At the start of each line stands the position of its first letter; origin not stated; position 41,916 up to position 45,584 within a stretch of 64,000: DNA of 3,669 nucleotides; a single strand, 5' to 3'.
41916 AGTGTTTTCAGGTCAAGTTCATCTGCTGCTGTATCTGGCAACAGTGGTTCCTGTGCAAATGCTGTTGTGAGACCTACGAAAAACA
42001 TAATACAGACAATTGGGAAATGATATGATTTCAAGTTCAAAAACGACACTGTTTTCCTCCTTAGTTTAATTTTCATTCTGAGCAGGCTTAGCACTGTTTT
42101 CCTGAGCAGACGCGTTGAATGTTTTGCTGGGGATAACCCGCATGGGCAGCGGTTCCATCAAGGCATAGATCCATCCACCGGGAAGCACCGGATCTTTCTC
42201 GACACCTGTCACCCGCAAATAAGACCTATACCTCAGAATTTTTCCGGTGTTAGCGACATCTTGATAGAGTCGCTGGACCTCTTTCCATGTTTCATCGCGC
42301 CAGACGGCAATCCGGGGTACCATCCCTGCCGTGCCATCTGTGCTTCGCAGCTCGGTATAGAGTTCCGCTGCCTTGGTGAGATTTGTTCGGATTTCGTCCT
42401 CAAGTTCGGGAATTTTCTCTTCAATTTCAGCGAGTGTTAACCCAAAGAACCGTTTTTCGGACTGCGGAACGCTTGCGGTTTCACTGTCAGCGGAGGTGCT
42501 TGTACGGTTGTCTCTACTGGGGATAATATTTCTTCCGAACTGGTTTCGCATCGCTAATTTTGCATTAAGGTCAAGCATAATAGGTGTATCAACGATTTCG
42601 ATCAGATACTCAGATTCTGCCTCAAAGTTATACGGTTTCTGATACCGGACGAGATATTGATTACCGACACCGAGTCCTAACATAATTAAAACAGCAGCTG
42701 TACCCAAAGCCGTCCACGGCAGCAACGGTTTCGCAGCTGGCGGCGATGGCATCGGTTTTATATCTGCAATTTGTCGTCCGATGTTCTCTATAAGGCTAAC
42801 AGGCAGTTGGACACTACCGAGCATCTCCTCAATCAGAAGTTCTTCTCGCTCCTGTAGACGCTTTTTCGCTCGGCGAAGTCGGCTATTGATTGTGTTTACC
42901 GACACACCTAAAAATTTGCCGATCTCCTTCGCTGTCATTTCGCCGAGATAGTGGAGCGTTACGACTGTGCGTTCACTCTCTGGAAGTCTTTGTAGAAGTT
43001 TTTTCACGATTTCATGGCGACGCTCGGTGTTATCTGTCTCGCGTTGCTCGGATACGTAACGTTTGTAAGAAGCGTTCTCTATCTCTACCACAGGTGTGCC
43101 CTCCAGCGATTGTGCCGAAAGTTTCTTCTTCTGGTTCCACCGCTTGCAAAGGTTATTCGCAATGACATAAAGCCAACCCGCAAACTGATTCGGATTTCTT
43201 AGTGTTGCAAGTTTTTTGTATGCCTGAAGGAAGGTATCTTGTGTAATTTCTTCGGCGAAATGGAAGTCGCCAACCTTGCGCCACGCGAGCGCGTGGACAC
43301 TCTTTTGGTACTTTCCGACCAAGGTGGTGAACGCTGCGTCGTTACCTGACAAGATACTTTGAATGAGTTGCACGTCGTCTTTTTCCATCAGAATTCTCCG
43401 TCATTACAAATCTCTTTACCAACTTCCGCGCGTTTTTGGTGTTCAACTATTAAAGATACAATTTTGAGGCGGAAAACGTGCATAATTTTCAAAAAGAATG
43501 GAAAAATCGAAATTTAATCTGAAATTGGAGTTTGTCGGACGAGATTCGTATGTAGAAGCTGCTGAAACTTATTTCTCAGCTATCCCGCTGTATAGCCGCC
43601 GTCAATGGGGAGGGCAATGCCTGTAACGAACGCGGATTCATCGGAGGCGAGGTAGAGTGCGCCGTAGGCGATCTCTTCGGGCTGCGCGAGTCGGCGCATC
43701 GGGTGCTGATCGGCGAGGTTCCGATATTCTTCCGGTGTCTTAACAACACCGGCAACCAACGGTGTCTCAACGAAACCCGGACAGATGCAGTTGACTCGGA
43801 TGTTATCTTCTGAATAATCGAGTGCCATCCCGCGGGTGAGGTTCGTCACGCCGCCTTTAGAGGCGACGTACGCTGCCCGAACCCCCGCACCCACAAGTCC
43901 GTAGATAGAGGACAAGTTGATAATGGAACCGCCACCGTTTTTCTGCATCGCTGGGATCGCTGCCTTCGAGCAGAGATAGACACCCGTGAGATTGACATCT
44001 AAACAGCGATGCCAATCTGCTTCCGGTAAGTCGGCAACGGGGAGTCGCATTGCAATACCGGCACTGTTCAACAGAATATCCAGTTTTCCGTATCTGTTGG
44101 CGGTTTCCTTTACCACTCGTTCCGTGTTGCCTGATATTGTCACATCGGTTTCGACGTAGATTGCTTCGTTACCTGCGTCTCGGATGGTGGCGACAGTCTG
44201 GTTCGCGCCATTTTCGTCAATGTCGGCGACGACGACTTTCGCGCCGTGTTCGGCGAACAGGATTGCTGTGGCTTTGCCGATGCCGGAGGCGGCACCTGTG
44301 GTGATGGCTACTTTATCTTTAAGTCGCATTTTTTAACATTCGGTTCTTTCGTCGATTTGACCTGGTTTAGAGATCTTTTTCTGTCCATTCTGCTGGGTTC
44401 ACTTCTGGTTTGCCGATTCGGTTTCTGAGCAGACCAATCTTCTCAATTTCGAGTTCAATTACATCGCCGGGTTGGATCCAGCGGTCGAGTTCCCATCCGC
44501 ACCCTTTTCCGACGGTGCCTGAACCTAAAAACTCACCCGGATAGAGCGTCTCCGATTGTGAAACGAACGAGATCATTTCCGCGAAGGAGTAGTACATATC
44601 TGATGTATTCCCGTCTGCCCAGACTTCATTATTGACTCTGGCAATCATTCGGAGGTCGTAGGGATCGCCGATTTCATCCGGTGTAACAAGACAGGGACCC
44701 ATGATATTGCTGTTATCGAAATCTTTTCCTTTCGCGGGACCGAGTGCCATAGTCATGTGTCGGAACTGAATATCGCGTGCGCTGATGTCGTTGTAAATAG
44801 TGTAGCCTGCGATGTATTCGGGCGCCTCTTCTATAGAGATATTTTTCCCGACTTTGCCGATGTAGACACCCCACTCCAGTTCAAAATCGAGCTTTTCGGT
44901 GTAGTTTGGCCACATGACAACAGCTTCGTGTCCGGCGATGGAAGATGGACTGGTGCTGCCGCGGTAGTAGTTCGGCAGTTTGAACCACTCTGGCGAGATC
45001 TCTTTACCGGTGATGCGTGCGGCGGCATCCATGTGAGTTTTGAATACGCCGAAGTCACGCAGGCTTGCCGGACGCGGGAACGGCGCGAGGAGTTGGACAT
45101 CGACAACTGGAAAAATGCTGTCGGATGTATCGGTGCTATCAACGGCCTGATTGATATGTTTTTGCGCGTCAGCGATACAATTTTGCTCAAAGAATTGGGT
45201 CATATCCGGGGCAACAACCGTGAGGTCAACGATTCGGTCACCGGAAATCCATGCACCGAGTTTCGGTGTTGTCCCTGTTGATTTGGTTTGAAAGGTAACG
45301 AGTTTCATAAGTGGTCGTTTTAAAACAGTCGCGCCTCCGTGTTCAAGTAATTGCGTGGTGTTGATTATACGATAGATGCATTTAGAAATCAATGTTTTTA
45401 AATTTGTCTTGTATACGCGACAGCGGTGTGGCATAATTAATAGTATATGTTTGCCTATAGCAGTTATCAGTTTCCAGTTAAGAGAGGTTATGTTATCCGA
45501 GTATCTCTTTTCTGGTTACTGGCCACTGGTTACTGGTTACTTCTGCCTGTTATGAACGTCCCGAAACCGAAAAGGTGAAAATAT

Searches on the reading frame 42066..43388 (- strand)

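Call 17: search_protein_families(library=ncbifam, proteins=[window:42066-43388:-], max_evalue=0.00001)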
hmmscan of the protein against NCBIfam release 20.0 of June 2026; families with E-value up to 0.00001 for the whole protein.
window:42066-43388:- (440 aa): 76 families (the best 25 are shown)
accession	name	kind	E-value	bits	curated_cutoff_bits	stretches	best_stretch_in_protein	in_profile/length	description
NF007223.0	PRK09641.1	equivalog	6.8e-29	101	209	1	1-181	1-183/187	RNA polymerase sigma factor SigW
NF009166.1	PRK12513.1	equivalog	3.5e-28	98.6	206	1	2-181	6-185/193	RNA polymerase sigma factor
TIGR02948.1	SigW_bacill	equivalog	1.4e-26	93.7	243.1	1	2-181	2-183/187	RNA polymerase sigma factor SigW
NF009171.0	PRK12518.1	equivalog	1.7e-26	93.3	208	1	3-180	12-182/191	RNA polymerase sigma factor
TIGR02937.1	sigma70-ECF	superfamily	1.7e-26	92.8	42.9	1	19-181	2-164/165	sigma-70 family RNA polymerase sigma factor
TIGR02939.1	RpoE_Sigma70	equivalog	1.9e-26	93.3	236.15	1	3-181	5-185/190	RNA polymerase sigma factor RpoE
NF004113.0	PRK05602.1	equivalog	1.6e-25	89.9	208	1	3-180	30-199/211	RNA polymerase sigma factor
TIGR02985.1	Sig70_bacteroi1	subfamily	1.7e-25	90.1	126.4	1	19-180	2-160/162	RNA polymerase sigma-70 factor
NF006930.0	PRK09415.1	subfamily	4.2e-24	85.4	198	1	17-180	15-173/179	RNA polymerase factor sigma C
NF007216.0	PRK09638.1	equivalog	3.1e-23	82.4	194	1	2-179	2-171/180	RNA polymerase sigma factor SigY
TIGR02950.1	SigM_subfam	subfamily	1.1e-22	80.5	147.95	1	24-181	6-157/159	RNA polymerase sigma factor, SigM family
NF008888.0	PRK11922.1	equivalog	1.7e-22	80.2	204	1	2-186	14-200/231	RNA polymerase sigma factor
TIGR02989.1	Sig-70_gvs1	subfamily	2.6e-22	79.5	124.55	1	19-180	2-156/158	RNA polymerase sigma-70 factor, Rhodopirellula/Verrucomicrobium family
NF007225.0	PRK09643.1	equivalog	1e-21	77.6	190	1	2-185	11-185/204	RNA polymerase sigma factor SigM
TIGR02983.1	SigE-fam_strep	subfamily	2.7e-21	76.1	141.55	1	16-183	4-159/162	SigE family RNA polymerase sigma factor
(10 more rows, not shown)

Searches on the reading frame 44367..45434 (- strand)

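Call 22: search_protein_families(library=ncbifam, proteins=[window:44367-45434:-], max_evalue=1e-10)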
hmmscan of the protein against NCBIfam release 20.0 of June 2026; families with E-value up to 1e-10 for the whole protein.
window:44367-45434:- (355 aa): 7 families
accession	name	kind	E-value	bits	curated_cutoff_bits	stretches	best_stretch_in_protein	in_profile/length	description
NF053535.1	DhyDRhmHlse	equivalog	1.3e-34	119.8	500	1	164-339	103-277/284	2,4-didehydro-3-deoxy-L-rhamnonate hydrolase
TIGR02303.1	HpaG-C-term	equivalog_domain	1.9e-33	116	276.4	1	163-340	74-242/245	4-hydroxyphenylacetate degradation bifunctional isomerase/decarboxylase, C-terminal subunit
NF011750.0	PRK15203.1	equivalog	6.1e-23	81.3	811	1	162-341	253-423/429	4-hydroxyphenylacetate degradation bifunctional isomerase/decarboxylase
NF009399.0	PRK12764.1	equivalog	5.5e-20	71.9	444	1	131-332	25-211/501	fumarylacetoacetate hydrolase family protein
TIGR02305.1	HpaG-N-term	equivalog_domain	9.3e-19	67.7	228.65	1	166-340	43-205/205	4-hydroxyphenylacetate degradation bifunctional isomerase/decarboxylase, N-terminal subunit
NF007967.0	PRK10691.1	equivalog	1.4e-15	57.2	201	1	176-331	61-210/219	fumarylacetoacetate hydrolase family protein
TIGR01266.1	fum_ac_acetase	equivalog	1.3e-14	53.9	375.3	0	179-254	194-269/420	fumarylacetoacetase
